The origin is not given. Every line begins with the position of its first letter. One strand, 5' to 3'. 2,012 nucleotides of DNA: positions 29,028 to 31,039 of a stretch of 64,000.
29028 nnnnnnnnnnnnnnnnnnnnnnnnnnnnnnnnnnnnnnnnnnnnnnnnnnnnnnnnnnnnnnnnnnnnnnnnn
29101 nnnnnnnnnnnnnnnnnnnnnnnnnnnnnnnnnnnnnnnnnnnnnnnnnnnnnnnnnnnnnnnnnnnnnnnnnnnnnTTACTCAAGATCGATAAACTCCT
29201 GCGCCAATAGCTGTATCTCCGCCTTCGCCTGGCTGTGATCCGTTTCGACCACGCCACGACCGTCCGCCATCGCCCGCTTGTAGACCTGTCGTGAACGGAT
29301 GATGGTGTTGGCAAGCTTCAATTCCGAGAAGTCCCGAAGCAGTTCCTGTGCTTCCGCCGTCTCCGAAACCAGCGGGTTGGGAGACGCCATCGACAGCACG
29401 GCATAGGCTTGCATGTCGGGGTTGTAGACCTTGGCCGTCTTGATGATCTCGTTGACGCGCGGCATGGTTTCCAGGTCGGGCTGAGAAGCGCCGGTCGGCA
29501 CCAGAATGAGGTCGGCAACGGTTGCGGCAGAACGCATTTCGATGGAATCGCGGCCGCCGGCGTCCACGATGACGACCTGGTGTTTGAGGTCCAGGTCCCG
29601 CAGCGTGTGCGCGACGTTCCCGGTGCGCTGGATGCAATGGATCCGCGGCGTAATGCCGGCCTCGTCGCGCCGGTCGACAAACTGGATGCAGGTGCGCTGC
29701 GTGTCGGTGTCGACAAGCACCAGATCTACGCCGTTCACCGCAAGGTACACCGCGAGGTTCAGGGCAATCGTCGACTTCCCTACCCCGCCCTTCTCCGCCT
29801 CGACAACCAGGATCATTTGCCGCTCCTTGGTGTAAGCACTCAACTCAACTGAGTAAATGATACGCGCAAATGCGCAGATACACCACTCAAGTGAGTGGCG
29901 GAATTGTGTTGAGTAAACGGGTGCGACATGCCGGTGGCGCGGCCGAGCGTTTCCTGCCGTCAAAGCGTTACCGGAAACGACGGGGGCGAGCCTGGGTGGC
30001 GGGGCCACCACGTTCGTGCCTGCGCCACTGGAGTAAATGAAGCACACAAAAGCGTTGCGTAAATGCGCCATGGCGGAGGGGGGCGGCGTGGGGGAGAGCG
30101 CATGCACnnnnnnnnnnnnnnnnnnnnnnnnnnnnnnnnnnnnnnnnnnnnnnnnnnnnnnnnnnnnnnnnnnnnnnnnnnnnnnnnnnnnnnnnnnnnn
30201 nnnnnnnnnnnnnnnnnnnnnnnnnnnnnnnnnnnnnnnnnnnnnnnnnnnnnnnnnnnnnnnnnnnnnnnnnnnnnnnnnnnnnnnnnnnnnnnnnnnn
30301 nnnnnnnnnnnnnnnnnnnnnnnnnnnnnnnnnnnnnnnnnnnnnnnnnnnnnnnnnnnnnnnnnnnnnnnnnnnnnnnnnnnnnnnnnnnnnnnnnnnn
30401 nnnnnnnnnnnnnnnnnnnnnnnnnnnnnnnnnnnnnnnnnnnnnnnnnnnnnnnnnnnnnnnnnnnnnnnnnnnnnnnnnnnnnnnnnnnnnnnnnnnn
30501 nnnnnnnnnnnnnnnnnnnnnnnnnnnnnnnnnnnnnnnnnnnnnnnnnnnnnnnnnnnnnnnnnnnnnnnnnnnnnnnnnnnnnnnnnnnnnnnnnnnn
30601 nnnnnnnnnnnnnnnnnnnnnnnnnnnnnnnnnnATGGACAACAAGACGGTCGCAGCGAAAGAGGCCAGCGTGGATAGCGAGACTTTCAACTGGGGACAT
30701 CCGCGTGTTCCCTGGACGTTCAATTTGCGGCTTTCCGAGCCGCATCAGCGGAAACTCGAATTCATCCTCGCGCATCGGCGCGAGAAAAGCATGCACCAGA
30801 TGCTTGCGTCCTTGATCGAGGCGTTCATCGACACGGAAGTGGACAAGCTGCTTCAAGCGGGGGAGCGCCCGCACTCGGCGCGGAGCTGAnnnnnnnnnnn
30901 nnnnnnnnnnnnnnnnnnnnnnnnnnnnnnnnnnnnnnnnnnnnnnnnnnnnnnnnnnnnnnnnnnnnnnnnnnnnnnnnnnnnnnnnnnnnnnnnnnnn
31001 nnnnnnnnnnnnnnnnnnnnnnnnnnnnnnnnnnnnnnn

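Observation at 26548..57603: A ~230-bp GC-rich, multi-palindromic repeat present in three near-identical copies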

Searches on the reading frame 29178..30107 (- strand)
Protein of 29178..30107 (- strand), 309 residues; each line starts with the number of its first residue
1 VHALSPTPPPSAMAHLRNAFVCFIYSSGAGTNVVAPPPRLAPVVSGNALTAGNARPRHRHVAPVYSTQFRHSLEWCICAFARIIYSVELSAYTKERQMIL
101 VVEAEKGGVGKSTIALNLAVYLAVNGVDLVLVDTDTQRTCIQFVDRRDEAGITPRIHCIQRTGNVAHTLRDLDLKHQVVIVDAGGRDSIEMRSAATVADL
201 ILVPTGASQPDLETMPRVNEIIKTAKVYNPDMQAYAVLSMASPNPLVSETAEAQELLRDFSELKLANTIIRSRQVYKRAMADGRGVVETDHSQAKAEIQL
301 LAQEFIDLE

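Call 23: search_protein_families(library=pfam, proteins=[window:29178-30107:-], max_evalue=0.01)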
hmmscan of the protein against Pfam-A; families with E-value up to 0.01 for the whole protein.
window:29178-30107:- (309 aa): 6 families
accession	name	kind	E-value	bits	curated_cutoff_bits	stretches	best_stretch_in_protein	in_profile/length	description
PF09140.17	MipZ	-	9.9e-15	55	20.7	1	99-235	2-157/262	ATPase MipZ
PF01656.29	CbiA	-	2.8e-11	43.9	25.4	1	101-279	2-118/125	CobQ/CobB/MinD/ParA nucleotide binding domain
PF13614.12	AAA_31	-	9.8e-11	42.3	27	1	99-140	3-44/177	AAA domain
PF10609.15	ParA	-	5.3e-08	33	27.1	1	98-136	4-42/246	NUBPL iron-transfer P-loop NTPase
PF02374.21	ArsA_ATPase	-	0.00024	20.8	24.3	1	104-135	7-38/305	Anion-transporting ATPase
PF13481.12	AAA_25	-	0.0067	16.5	27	0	106-181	41-107/195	AAA domain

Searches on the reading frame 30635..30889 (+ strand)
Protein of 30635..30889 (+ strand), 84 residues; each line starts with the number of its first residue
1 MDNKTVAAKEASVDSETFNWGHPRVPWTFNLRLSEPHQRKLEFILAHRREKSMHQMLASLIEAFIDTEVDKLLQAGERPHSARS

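Call 23: search_protein_families(library=pfam, proteins=[window:30635-30889:+], max_evalue=0.01)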
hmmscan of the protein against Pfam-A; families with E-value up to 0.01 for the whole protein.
window:30635-30889:+ (84 aa): 0 families

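Call 97: search_protein_families(library=padloc, proteins=[window:30635-30889:+], max_evalue=0.01)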
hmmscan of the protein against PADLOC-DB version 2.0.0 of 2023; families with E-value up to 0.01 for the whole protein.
window:30635-30889:+ (84 aa): 0 families
